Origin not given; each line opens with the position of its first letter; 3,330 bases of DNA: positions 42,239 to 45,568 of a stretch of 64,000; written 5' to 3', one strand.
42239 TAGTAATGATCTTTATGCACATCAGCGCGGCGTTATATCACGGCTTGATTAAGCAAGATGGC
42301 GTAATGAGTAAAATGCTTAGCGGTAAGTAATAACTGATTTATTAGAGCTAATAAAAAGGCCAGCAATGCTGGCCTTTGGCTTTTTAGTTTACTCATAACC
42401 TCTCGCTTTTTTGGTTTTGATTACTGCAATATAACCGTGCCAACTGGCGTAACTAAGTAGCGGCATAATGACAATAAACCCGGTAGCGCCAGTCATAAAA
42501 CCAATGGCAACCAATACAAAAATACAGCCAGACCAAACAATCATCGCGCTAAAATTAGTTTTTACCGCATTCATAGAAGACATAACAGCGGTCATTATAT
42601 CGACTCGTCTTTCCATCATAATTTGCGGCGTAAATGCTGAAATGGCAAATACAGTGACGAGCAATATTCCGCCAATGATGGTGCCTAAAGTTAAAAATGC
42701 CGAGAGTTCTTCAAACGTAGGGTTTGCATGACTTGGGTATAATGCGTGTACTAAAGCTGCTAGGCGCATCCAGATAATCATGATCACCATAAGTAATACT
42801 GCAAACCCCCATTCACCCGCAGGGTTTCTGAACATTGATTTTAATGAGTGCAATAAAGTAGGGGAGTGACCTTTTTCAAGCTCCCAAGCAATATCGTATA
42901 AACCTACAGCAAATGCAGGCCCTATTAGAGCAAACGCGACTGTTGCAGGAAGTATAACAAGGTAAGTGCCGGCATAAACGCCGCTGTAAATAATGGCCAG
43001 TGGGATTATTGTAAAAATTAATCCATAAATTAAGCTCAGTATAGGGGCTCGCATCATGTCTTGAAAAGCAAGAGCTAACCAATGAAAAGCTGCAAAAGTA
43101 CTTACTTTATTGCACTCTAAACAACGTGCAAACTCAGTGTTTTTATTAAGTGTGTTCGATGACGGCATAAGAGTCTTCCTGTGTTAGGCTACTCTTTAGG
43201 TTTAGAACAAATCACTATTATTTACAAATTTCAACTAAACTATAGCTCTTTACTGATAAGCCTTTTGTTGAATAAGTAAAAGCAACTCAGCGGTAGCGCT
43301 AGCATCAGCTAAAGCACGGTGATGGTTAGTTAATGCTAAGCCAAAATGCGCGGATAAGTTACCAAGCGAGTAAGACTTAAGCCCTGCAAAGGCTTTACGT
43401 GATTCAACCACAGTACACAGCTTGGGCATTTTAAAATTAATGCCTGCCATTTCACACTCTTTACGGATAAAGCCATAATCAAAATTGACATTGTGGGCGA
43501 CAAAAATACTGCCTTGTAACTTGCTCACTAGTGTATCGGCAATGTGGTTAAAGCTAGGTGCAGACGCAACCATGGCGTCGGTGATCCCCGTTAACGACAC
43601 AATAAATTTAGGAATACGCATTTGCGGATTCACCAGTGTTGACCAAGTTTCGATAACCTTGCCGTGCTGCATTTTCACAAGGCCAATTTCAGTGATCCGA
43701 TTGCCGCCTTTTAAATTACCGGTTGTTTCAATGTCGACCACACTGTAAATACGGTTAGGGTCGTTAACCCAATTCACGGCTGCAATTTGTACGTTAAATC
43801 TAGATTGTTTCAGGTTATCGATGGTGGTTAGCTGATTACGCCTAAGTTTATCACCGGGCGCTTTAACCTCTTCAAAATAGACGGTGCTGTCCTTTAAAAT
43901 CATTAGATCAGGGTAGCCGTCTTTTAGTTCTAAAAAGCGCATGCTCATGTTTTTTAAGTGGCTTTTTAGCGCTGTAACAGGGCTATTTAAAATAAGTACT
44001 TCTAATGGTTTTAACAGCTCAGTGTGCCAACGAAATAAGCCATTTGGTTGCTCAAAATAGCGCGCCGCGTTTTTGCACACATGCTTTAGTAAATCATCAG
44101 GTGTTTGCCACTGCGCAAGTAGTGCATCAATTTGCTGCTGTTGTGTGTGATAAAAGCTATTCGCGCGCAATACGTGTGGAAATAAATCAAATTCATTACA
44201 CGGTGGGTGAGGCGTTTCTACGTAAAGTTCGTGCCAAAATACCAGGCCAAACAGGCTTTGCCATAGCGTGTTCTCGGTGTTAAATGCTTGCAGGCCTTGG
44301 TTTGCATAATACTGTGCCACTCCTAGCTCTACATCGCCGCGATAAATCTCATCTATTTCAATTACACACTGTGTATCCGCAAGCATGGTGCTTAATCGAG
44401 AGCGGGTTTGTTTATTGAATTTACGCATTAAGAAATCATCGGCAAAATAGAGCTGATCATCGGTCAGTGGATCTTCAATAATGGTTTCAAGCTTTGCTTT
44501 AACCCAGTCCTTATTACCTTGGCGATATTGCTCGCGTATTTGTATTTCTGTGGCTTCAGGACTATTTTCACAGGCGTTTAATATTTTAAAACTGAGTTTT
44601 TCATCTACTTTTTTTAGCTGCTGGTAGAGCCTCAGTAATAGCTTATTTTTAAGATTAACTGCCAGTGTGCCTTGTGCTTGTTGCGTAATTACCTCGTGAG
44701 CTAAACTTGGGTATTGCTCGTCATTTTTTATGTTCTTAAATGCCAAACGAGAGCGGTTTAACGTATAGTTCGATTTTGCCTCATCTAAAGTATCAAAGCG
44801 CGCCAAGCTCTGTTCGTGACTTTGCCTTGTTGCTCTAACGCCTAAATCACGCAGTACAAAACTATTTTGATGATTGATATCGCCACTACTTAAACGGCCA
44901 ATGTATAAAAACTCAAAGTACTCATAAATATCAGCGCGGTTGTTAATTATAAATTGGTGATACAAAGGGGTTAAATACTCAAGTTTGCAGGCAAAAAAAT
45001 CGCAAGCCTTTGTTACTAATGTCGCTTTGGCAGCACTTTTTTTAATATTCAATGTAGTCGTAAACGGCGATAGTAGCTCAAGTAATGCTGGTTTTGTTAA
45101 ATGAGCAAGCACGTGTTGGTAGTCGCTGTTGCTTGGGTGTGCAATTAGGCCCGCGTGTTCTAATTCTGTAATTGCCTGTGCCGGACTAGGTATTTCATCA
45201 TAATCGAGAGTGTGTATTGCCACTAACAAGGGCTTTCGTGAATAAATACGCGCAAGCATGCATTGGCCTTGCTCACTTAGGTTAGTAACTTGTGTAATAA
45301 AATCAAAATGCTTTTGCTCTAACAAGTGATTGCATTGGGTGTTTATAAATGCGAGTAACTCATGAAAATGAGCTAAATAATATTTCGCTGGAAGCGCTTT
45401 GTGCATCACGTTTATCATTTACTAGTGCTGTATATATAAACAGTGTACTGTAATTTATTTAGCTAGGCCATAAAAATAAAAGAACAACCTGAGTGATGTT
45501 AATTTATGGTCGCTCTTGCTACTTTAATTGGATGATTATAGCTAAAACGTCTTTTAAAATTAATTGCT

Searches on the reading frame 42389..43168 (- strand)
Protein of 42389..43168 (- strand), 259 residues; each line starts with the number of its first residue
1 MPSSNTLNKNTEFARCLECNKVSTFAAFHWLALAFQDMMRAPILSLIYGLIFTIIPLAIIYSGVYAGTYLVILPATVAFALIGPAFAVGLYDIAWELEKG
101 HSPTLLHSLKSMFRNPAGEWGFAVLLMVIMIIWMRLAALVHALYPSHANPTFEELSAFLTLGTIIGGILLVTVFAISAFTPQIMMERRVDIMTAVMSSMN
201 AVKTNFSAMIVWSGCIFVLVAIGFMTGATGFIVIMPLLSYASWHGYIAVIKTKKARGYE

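Call 7: search_protein_families(library=pfam, proteins=[window:42389-43168:-], max_evalue=0.01)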
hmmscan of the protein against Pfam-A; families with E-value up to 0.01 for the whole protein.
window:42389-43168:- (259 aa): 1 family
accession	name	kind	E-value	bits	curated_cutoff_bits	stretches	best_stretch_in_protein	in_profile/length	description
PF09955.14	DUF2189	-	5.8e-21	75.4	26.2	1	73-183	2-123/126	Predicted integral membrane protein (DUF2189)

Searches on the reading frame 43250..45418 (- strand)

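Call 7: search_protein_families(library=pfam, proteins=[window:43250-45418:-], max_evalue=0.01)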
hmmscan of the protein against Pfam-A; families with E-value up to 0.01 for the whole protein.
window:43250-45418:- (722 aa): 4 families
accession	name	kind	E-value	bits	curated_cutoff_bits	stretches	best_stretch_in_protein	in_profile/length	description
PF00929.31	RNase_T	-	9.2e-32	111.3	24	1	560-713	2-164/164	Exonuclease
PF21315.3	FAN1_HTH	-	4.9e-16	58.8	27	1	13-92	2-81/82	FAN1, HTH domain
PF08774.17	VRR_NUC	-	5.7e-09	36.5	23.8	1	470-550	33-116/116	VRR-NUC domain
PF16473.11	Rv2179c-like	-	0.0022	18.2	27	0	560-713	4-173/177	3'-5' exoribonuclease Rv2179c-like domain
